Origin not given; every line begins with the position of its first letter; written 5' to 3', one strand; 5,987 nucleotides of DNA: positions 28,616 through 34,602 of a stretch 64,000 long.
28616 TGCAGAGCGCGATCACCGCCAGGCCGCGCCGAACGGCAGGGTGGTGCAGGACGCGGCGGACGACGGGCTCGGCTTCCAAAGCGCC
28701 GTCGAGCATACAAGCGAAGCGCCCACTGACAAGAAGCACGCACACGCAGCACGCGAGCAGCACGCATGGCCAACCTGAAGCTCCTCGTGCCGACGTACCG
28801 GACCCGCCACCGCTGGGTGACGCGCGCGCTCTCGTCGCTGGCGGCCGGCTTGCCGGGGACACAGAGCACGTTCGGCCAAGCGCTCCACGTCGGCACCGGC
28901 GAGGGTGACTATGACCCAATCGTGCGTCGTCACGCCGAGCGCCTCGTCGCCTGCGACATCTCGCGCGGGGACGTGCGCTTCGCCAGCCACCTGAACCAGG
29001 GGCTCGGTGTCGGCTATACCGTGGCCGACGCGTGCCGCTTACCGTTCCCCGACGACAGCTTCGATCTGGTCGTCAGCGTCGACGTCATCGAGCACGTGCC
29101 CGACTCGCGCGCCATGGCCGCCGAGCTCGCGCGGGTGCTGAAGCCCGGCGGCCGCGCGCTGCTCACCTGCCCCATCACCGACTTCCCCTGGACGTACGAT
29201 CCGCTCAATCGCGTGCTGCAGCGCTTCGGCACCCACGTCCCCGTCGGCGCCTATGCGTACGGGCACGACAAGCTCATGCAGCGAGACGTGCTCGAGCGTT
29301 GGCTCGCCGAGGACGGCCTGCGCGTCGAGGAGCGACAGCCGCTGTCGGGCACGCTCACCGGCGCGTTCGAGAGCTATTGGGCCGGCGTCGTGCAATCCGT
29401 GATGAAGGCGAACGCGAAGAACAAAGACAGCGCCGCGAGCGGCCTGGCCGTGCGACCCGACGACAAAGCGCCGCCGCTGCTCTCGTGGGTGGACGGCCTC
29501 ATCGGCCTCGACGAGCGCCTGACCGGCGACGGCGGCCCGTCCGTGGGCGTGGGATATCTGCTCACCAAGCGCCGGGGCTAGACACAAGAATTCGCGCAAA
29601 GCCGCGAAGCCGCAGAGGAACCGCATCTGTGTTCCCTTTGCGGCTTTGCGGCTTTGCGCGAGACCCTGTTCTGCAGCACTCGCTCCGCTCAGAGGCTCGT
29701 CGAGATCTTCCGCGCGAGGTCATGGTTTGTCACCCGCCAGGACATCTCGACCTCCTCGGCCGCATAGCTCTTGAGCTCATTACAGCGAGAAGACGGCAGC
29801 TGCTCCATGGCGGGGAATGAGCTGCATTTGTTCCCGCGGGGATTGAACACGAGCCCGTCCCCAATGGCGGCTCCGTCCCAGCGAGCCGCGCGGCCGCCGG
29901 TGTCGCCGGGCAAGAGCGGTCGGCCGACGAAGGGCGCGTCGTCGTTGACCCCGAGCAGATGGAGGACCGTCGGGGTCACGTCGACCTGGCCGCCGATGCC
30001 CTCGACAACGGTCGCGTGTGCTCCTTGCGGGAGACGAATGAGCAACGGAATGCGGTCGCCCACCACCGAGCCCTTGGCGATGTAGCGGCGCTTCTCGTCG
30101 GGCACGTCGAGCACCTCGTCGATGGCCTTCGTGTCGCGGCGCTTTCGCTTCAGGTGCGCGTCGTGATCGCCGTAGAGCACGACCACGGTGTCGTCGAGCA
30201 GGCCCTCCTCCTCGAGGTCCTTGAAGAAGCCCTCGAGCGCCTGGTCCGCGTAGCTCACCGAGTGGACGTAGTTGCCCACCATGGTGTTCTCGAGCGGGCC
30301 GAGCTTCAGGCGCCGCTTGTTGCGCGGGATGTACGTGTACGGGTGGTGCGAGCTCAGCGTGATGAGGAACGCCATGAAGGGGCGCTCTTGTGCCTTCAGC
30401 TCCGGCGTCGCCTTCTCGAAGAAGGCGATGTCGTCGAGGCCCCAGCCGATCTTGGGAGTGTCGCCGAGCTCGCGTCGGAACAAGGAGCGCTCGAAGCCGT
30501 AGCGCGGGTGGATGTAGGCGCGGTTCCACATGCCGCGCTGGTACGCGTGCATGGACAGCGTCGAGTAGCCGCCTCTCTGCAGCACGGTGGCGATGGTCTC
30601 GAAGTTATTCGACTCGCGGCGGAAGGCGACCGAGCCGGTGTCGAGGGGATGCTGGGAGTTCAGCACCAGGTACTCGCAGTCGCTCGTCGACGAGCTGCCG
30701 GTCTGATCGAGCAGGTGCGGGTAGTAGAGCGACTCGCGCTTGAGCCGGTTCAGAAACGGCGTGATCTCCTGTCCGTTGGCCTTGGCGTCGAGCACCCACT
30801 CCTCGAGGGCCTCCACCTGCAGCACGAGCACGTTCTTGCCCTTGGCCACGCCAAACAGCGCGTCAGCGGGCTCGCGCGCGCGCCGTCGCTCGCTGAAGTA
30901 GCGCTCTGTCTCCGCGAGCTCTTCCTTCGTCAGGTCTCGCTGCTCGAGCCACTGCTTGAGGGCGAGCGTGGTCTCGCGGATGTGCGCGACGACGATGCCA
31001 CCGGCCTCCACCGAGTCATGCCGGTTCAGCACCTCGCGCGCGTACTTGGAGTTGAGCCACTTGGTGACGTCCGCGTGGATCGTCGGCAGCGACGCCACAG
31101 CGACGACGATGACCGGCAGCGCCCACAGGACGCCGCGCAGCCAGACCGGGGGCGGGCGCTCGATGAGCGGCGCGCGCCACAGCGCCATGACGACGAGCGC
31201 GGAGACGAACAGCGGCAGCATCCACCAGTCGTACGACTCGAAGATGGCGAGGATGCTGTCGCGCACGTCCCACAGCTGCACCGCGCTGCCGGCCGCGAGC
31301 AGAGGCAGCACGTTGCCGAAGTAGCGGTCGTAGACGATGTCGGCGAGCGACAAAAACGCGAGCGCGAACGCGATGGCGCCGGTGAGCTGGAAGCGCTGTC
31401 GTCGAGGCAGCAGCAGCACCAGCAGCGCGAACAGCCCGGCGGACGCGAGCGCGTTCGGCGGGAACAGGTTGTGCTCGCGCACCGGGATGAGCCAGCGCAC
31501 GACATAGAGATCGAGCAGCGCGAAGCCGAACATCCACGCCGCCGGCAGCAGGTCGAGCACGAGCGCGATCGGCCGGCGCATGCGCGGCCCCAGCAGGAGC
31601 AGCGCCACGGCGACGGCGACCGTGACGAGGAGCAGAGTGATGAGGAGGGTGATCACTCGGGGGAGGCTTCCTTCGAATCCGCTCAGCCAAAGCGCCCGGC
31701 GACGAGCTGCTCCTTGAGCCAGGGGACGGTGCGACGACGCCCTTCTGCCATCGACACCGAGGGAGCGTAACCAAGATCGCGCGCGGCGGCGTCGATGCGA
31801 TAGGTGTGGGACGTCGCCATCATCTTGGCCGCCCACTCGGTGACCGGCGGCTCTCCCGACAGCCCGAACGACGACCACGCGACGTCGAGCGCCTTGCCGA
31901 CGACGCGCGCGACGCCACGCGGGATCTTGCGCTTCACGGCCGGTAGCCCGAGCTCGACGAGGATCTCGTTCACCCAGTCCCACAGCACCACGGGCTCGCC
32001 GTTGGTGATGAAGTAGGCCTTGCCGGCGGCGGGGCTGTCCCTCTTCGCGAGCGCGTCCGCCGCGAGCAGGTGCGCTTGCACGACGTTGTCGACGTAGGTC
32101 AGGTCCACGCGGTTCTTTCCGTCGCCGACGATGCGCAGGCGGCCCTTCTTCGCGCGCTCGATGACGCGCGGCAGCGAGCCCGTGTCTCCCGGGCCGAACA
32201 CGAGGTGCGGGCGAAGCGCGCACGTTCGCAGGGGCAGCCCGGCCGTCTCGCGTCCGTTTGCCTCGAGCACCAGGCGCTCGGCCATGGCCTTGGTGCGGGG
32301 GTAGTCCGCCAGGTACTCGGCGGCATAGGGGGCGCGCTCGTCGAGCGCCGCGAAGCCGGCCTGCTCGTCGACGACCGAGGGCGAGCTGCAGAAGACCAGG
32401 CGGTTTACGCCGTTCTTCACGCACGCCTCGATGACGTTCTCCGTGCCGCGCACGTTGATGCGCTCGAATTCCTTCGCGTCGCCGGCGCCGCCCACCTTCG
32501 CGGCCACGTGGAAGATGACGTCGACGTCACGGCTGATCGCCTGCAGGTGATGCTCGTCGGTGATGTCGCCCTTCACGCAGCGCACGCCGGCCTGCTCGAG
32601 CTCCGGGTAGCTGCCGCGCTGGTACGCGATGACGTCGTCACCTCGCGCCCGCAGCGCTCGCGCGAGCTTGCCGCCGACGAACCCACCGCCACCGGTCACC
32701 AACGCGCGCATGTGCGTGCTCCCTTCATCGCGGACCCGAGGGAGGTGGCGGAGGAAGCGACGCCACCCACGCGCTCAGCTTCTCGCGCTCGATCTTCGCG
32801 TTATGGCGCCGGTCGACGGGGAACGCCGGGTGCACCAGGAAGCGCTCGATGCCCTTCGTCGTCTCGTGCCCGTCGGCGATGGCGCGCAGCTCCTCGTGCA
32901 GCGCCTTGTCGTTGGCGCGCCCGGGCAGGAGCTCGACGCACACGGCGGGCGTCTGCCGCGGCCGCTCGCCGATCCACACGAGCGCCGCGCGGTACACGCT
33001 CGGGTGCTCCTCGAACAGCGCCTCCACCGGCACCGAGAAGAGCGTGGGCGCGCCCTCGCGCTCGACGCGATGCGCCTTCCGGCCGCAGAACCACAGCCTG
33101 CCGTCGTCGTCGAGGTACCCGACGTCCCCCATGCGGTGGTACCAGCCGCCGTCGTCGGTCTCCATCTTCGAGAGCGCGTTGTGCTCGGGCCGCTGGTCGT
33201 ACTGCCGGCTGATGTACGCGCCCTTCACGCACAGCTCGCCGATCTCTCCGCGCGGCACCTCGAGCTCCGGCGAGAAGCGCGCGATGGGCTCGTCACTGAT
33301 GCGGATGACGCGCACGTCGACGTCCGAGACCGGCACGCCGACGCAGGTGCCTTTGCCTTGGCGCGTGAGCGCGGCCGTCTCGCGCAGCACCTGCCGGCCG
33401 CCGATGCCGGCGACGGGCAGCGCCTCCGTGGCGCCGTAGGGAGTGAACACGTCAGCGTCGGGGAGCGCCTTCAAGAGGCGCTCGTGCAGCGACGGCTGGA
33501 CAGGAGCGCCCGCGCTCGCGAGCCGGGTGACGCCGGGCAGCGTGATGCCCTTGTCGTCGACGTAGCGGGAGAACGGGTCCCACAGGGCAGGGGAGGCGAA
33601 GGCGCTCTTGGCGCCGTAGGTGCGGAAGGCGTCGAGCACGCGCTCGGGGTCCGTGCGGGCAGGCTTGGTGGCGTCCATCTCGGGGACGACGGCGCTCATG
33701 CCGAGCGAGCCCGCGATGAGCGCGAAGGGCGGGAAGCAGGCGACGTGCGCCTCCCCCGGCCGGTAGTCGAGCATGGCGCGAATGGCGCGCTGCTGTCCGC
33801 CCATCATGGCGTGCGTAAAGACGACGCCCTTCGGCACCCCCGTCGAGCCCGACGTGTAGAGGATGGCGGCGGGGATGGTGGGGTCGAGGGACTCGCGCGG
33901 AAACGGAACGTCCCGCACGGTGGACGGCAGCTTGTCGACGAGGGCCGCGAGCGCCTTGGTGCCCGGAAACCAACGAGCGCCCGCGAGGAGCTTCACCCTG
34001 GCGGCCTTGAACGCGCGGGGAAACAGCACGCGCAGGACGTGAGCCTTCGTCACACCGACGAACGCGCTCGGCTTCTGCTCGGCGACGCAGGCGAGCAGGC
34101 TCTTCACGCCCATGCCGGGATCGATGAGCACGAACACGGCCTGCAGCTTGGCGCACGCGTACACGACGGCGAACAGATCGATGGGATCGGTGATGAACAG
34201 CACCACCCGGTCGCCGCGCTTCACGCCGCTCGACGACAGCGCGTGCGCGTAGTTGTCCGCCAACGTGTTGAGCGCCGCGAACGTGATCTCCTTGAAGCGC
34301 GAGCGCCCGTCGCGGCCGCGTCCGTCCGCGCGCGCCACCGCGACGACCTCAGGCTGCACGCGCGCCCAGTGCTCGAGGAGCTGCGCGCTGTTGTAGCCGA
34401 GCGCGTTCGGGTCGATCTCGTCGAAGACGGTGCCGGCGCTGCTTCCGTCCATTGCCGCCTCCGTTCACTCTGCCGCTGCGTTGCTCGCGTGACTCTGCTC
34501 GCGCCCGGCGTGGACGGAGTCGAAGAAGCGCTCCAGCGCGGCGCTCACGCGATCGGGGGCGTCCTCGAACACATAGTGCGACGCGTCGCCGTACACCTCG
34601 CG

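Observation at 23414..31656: Candidate LTA-like polymer synthesis and decoration locus in a diderm: LtaS + GT2 + two GT-C + two methyltransferases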

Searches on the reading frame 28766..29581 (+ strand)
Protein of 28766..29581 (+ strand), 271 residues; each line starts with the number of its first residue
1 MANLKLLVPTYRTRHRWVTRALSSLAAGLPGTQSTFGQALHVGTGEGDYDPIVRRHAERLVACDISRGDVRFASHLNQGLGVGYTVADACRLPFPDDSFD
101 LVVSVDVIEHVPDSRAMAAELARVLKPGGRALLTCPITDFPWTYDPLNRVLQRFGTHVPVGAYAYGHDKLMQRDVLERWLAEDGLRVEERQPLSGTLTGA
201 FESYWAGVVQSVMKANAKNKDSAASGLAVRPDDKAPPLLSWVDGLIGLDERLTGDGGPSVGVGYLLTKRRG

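Call 6: search_protein_families(library=pfam, proteins=[window:28766-29581:+], max_evalue=0.01)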
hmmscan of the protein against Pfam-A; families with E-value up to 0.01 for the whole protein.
window:28766-29581:+ (271 aa): 8 families
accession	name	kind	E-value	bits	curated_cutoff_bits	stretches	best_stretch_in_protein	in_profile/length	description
PF08241.18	Methyltransf_11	-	1.8e-22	80.2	21.2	1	40-132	1-94/95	Methyltransferase domain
PF13649.12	Methyltransf_25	-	1.4e-17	64.6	27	1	40-129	2-97/97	Methyltransferase domain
PF13489.12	Methyltransf_23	-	6e-15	55.8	27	1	16-189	3-163/164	Methyltransferase domain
PF08242.18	Methyltransf_12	-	2.2e-10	41.6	30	1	40-130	1-97/98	Methyltransferase domain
PF13847.12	Methyltransf_31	-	3.4e-09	37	27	1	40-134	8-110/145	Methyltransferase domain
PF01209.24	Ubie_methyltran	-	2.6e-07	30.7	20.1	1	31-132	48-150/233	ubiE/COQ5 methyltransferase family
PF20922.3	Anamorsin_N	-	0.0023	18.1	27.1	1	94-138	47-92/163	Anamorsin, N-terminal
PF03141.22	Methyltransf_29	-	0.0053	15.8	23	1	64-134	149-218/506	Putative S-adenosyl-L-methionine-dependent methyltransferase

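Call 8: search_protein_families(library=ncbifam, proteins=[window:28766-29581:+], max_evalue=0.001)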
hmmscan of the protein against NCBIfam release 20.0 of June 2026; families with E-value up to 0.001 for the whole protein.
window:28766-29581:+ (271 aa): 25 families
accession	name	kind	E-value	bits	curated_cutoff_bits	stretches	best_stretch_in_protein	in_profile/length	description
NF001241.0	PRK00216.1-2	equivalog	7.7e-11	42.1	327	1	54-133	70-147/231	demethylmenaquinone methyltransferase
TIGR02072.1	BioC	equivalog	2.8e-10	40.4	184.95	1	25-135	23-134/244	malonyl-ACP O-methyltransferase BioC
NF045667.1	MTase_DVU1556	equivalog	5.8e-10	39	155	1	39-134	26-120/213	DVU_1556 family methyltransferase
NF047649.1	MTase_UXPK_star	exception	1.1e-09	37.8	460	1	80-134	128-182/283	methyltransferase/UXPK-star double selenoprotein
NF045823.1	PthPhpthDimycoMt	equivalog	1.1e-09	37.8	300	1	61-132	94-165/256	phthiotriol/phenolphthiotriol dimycocerosates methyltransferase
NF041537.1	ArsM_AhpD_UU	exception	1.1e-09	37.6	510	1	82-136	129-183/345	arsenite methyltransferase/AhpD domain selenoprotein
NF041536.1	ArsM_DUF2284_UU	exception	1.3e-09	36.9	575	1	82-138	129-185/459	arsenite methyltransferase/DUF2284 domain selenoprotein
NF041255.1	mycofact_MftM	equivalog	5.1e-09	35.9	200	1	55-119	159-227/289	mycofactocin oligosaccharide methyltransferase MftM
NF045825.1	FAmtase_mtf2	equivalog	9.8e-09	34.8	400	1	40-134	63-159/248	fatty-acid O-methyltransferase Mtf2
NF045882.1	PLipidMtase_Leg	equivalog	1.1e-08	35.1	390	1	81-133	91-143/207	phospholipid N-methyltransferase PmtA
TIGR01983.1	UbiG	equivalog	1.7e-08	34.1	102.95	1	38-190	52-205/228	bifunctional 2-polyprenyl-6-hydroxyphenol methylase/3-demethylubiquinol 3-O-methyltransferase UbiG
NF001240.0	PRK00216.1-1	equivalog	3.1e-08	33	378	1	75-151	108-183/251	bifunctional demethylmenaquinone methyltransferase/2-methoxy-6-polyprenyl-1,4-benzoquinol methylase UbiE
NF041675.1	sarc_dimgly_tmase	equivalog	4.7e-08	33.3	550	1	38-138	69-174/278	sarcosine/dimethylglycine N-methyltransferase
TIGR01934.1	MenG_MenH_UbiE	subfamily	1.1e-07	31.5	158.35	1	38-133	42-141/223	ubiquinone/menaquinone biosynthesis methyltransferase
NF008300.0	PRK11088.1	equivalog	3.6e-07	29.9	303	1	37-136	87-182/272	23S rRNA (guanine(745)-N(1))-methyltransferase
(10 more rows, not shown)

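Call 62: search_solved_structures(query=window:28766-29581:+, max_evalue=0.001)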
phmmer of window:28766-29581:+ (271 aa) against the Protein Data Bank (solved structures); distinct sequences matched with E-value up to 0.001: 26.
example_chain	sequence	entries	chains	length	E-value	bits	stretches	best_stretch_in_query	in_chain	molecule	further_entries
8zc8_A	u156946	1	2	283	2.7e-10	43.5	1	40-138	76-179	MitM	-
5wp5_A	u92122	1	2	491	2.7e-10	43.5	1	39-135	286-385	Phosphomethylethanolamine N-methyltransferase 2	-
21zq_A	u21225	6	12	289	2.9e-10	43.4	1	40-138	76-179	MitM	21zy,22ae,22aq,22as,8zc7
8ys9_A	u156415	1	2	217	6.5e-10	42.2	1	21-133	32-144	Phosphatidylethanolamine N-methyltransferase/phosphatidyl-N-methylethanolamine N-methyltra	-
5wp4_A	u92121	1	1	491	2.9e-09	40.1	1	40-134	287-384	Phosphoethanolamine N-methyltransferase 1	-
6uv6_A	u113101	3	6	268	3.2e-09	39.9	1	27-131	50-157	D-glucose O-methyltransferase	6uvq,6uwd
9w6x_A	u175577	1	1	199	7.6e-09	38.7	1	39-142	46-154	YtkW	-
3bus_A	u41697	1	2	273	8e-09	38.7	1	39-133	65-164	Methyltransferase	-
4ine_A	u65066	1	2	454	1.8e-08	37.5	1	75-135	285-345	Protein PMT-2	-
4krh_A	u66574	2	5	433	2.3e-08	37.1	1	75-135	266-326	Phosphoethanolamine N-methyltransferase 2 | Phospholethanolamine N-methyltransferase 2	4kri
6uak_A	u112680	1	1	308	3.5e-08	36.6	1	13-130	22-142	SAM dependent methyltransferase LahSB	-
1xxl_A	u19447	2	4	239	3.6e-08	36.5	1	39-135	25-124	YcgJ protein | ycgJ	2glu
9bxh_A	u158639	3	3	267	3.1e-07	33.5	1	82-150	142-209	5-selenohistidine N-methyltransferase OvsM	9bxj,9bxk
5gm1_A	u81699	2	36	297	3.7e-07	33.2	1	41-134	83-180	O-methylransferase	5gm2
1ve3_A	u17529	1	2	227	7.8e-07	32.1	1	30-133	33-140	hypothetical protein PH0226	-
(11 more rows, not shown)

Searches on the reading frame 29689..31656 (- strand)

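Call 6: search_protein_families(library=pfam, proteins=[window:29689-31656:-], max_evalue=0.01)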
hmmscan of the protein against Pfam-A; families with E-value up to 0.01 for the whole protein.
window:29689-31656:- (655 aa): 3 families
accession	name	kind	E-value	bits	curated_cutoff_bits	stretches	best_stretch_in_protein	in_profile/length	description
PF00884.28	Sulfatase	-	3.7e-41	141.8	25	1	274-570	1-301/301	Sulfatase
PF02995.22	DUF229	-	9.1e-05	21.8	25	1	456-501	299-344/496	Protein of unknown function (DUF229)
PF07394.17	DUF1501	-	0.0007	19.3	27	1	470-497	271-298/390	Protein of unknown function (DUF1501)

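Call 8: search_protein_families(library=ncbifam, proteins=[window:29689-31656:-], max_evalue=0.001)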
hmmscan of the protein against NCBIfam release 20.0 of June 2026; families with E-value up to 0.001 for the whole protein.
window:29689-31656:- (655 aa): 5 families
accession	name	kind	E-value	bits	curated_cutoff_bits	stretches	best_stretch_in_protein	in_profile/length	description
NF053595.1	LptchSynLtaSGpos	equivalog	8e-79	265.8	970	1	68-649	40-607/626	lipoteichoic acid synthase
TIGR03417.1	chol_sulfatase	equivalog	1.1e-06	27.9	433.45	0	462-502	254-294/500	choline-sulfatase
NF045661.1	HdlasePehA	equivalog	1e-05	24.4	900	1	416-594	237-401/506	phosphoric/sulfuric ester hydrolase PehA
NF003000.0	PRK03776.1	equivalog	0.00052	18.2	574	1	386-500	277-397/763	phosphatidylglycerol--membrane-oligosaccharide glycerophosphotransferase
NF009027.0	PRK12363.1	equivalog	0.00072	18.3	572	0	354-501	241-395/703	phosphoglycerol transferase I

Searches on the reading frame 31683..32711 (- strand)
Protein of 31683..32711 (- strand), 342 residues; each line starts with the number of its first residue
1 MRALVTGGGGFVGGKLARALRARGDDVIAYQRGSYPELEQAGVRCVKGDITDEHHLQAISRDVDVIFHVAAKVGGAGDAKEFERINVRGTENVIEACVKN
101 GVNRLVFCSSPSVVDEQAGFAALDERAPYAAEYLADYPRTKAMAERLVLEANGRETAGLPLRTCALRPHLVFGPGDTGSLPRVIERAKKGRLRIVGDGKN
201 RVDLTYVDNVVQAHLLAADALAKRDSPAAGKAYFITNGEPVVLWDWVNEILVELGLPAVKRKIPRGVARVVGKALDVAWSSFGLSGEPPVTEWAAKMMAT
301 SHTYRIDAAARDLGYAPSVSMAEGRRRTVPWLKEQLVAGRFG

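Call 6: search_protein_families(library=pfam, proteins=[window:31683-32711:-], max_evalue=0.01)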
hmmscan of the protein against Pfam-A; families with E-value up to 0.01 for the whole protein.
window:31683-32711:- (342 aa): 11 families
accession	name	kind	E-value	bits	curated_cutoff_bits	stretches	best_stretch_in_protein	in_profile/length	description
PF01073.25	3Beta_HSD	-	3.4e-61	207.2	22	1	4-261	1-275/280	3-beta hydroxysteroid dehydrogenase/isomerase family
PF01370.27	Epimerase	-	1e-41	143.4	20.9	1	3-224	1-231/240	NAD dependent epimerase/dehydratase family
PF07993.18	NAD_binding_4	-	3.7e-18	66.1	20.1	1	44-213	64-257/258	Male sterility protein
PF13460.12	NAD_binding_10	-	5e-16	59.5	27.2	1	7-148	1-131/184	NAD(P)H-binding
PF16363.11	GDP_Man_Dehyd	-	4.5e-15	56.4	27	1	4-257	1-269/332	GDP-mannose 4,6 dehydratase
PF04321.23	RmlD_sub_bind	-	2.5e-14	53.5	27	1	1-256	1-233/287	RmlD substrate binding domain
PF02719.21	Polysacc_synt_2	-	2.3e-08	34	20.2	1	4-111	2-129/293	Polysaccharide biosynthesis protein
PF05368.20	NmrA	-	2.8e-08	34.2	27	1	4-116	6-113/298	NmrA-like family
PF02254.24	TrkA_N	-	0.0043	17.8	23.8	1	8-59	5-58/116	TrkA-N domain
PF00106.31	adh_short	-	0.0054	16.7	26.6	1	3-95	3-106/195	short chain dehydrogenase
PF08659.16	KR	-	0.0087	16.4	22.6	0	4-107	4-133/180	KR domain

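Call 8: search_protein_families(library=ncbifam, proteins=[window:31683-32711:-], max_evalue=0.001)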
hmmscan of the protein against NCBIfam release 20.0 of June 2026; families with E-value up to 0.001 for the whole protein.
window:31683-32711:- (342 aa): 27 families (the best 25 are shown)
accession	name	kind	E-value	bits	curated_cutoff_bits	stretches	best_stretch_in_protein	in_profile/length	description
NF042422.1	oxyalk_red_OleD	equivalog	1.3e-106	356.7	580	1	1-328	1-324/329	2-alkyl-3-oxoalkanoate reductase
NF042423.1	oxyalk_red_Shew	equivalog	1.2e-98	330.2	580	1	2-327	10-330/331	2-alkyl-3-oxoalkanoate reductase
TIGR03466.1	HpnA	hypoth_equivalog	7.9e-38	130.1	367.65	1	1-335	1-324/327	hopanoid-associated sugar epimerase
NF052578.1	StrlDmthSdmBMthl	equivalog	5.9e-26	92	600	1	1-335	1-325/328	sterol demethylase protein SdmB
TIGR04180.1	EDH_00030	hypoth_equivalog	1.7e-18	66.8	475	1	4-219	2-226/297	NAD-dependent 4,6-dehydratase LegB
TIGR01746.1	Thioester-redct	subfamily_domain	1.5e-17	63.9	213.35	1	52-246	78-272/371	thioester reductase domain-containing protein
TIGR01181.1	dTDP_gluc_dehyt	equivalog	1.9e-17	63.3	365.1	1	3-334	2-313/321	dTDP-glucose 4,6-dehydratase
TIGR01179.1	galE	equivalog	5.6e-17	61.6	262.3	1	3-174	2-179/332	UDP-glucose 4-epimerase GalE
NF043036.1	ErythonDh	equivalog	5e-16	58.8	325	1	1-150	1-162/321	D-erythronate dehydrogenase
NF058621.1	DiazavRedAvaA7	equivalog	2.1e-15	57.2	400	1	1-268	1-261/304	3-diazoavenalumate denitrifying reductase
NF005539.0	PRK07201.1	equivalog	5.3e-12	45.3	549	1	1-273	1-288/657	SDR family oxidoreductase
NF004520.0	PRK05865.1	equivalog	1.3e-10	39.8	1509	1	1-124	1-106/854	sugar epimerase family protein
TIGR03589.1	PseB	equivalog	3.4e-10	39.4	407.75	1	4-110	8-125/324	UDP-N-acetylglucosamine 4,6-dehydratase (inverting)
NF041293.1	G6PDh_Azf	equivalog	5e-09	35.9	400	1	4-116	6-121/252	NAD-dependent glucose-6-phosphate dehydrogenase Azf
TIGR02197.1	heptose_epim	equivalog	1.5e-08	34.1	274.6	1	4-175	2-174/316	ADP-glyceromanno-heptose 6-epimerase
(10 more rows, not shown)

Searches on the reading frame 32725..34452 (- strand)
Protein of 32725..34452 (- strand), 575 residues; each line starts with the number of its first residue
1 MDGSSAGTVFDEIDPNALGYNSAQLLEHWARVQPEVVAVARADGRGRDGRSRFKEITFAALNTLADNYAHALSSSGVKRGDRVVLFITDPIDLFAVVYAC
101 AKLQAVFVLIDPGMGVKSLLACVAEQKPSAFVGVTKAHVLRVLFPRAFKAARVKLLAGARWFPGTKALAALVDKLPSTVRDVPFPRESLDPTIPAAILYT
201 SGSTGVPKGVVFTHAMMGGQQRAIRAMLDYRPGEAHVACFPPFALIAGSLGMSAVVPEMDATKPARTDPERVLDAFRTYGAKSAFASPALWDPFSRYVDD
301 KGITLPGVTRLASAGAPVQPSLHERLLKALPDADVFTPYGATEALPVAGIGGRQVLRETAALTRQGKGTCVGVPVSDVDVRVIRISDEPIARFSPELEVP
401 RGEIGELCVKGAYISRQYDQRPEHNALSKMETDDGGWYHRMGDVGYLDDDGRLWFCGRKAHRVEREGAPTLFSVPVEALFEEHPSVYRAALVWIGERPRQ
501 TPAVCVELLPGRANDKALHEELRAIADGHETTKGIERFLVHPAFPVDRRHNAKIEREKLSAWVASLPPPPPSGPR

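Call 6: search_protein_families(library=pfam, proteins=[window:32725-34452:-], max_evalue=0.01)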
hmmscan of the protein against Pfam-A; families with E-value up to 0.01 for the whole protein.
window:32725-34452:- (575 aa): 1 family
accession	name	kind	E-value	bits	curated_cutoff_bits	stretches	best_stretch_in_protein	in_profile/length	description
PF00501.34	AMP-binding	-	3.3e-50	171.4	29.9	1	26-418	1-383/384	AMP-binding enzyme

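Call 8: search_protein_families(library=ncbifam, proteins=[window:32725-34452:-], max_evalue=0.001)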
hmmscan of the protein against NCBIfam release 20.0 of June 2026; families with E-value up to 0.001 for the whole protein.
window:32725-34452:- (575 aa): 98 families (the best 25 are shown)
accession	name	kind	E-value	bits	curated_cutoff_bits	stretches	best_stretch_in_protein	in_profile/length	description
NF006754.0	PRK09274.1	equivalog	2.1e-182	607.2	478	1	20-564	5-548/555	fatty acid CoA ligase family protein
NF045785.1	OlefBLtnSynShew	equivalog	1.6e-149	498.9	850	1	24-563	5-551/552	olefin beta-lactone synthetase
NF045786.1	OlefBLtnSynXan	equivalog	1.4e-148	495.7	900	1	21-564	2-542/544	olefin beta-lactone synthetase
NF004837.0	PRK06187.1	subfamily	4.3e-49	167.2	476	1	23-514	11-477/531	long-chain-fatty-acid--CoA ligase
TIGR01733.1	AA-adenyl-dom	subfamily_domain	1.4e-36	126.2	317.4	1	57-467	1-386/409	amino acid adenylation domain-containing protein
NF006182.0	PRK08316.1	subfamily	3.6e-35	121.5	663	1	54-494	35-451/523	fatty acyl-CoA synthetase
NF004822.0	PRK06178.1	equivalog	1.5e-31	109.6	782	2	24-282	41-305/571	acyl-CoA synthetase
NF004114.0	PRK05605.1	equivalog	6.3e-29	100.7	766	2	148-538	181-545/575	long-chain-fatty-acid--CoA ligase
TIGR03208.1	cyc_hxne_CoA_lg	equivalog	1.4e-28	100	792.3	1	47-497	45-476/538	cyclohexanecarboxylate-CoA ligase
NF052269.1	Staph_lig_FadD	equivalog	1.4e-28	99.6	650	2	178-493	136-426/499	long-chain-fatty-acid--CoA ligase FadD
NF006181.0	PRK08314.1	subfamily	1.6e-28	99.3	705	2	195-499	207-491/563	long-chain-fatty-acid--CoA ligase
NF004511.1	PRK05852.1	equivalog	6.8e-28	97.6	650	1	24-492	3-436/505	FadD7 family fatty acid--CoA ligase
TIGR03098.1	ligase_PEP_1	hypoth_equivalog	3.9e-27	94.9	592.35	1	24-467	4-426/517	acyl-CoA ligase (AMP-forming), exosortase A system-associated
NF005857.1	PRK07786.1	exception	1.1e-26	93.4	733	1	54-492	33-445/513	fatty-acid--CoA ligase FadD5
NF004808.0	PRK06155.1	equivalog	8.3e-26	90.3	722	1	55-492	46-454/542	ATP-dependent acyl-CoA ligase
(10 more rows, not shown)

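Call 38: find_related_loci(query=A2, collection=genome_contigs, flank=10000)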
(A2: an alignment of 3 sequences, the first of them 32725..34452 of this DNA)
Query A2 (575 aa) in genome_contigs; peptide patterns used: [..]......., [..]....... (x = any residue, [..] = any of these).
32 stretches matched a pattern; 8 encode a relative of the query (tblastn E <= 1e-3); 8 distinct loci.
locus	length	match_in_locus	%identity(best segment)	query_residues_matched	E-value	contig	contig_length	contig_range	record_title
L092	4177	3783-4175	73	9-139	3e-55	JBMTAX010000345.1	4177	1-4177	MAG: Myxococcota bacterium isolate LKB_V5_S17_100percent_par_LKB_V5_S17_concoct.125_sub NODE_23085_length_4177_cov_4.693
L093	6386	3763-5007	25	25-489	3e-17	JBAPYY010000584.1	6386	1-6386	MAG: Terracidiphilus sp. isolate MFD00328_ilm_asm_bin13 k127_248806, whole genome shotgun sequence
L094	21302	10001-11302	28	15-496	2e-16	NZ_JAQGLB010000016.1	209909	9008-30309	Saccharopolyspora indica strain KCTC 29208 NODE_16_length_209909_cov_29.620549, whole genome shotgun sequence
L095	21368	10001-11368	28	26-467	3e-15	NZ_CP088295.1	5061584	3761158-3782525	Svornostia abyssi strain J379 chromosome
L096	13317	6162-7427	23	15-450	5e-9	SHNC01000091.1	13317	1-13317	MAG: Betaproteobacteria bacterium isolate Bin3_1 c_000000000807, whole genome shotgun sequence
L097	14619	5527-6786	22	15-448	2e-8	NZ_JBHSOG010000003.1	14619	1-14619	Thauera sinica strain CGMCC 1.15731 platanus_K_default_3, whole genome shotgun sequence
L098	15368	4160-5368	22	15-428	7e-7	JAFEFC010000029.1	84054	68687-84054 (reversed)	MAG: Proteobacteria bacterium isolate SZAS KAN-75 PROT-KAN-6__29__length-84054, whole genome shotgun sequence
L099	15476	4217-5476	22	15-448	1e-7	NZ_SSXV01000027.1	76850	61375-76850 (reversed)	Thauera sp. 2A1 XMAS_Iso2_NODE_27_length_76850_cov_119.703, whole genome shotgun sequence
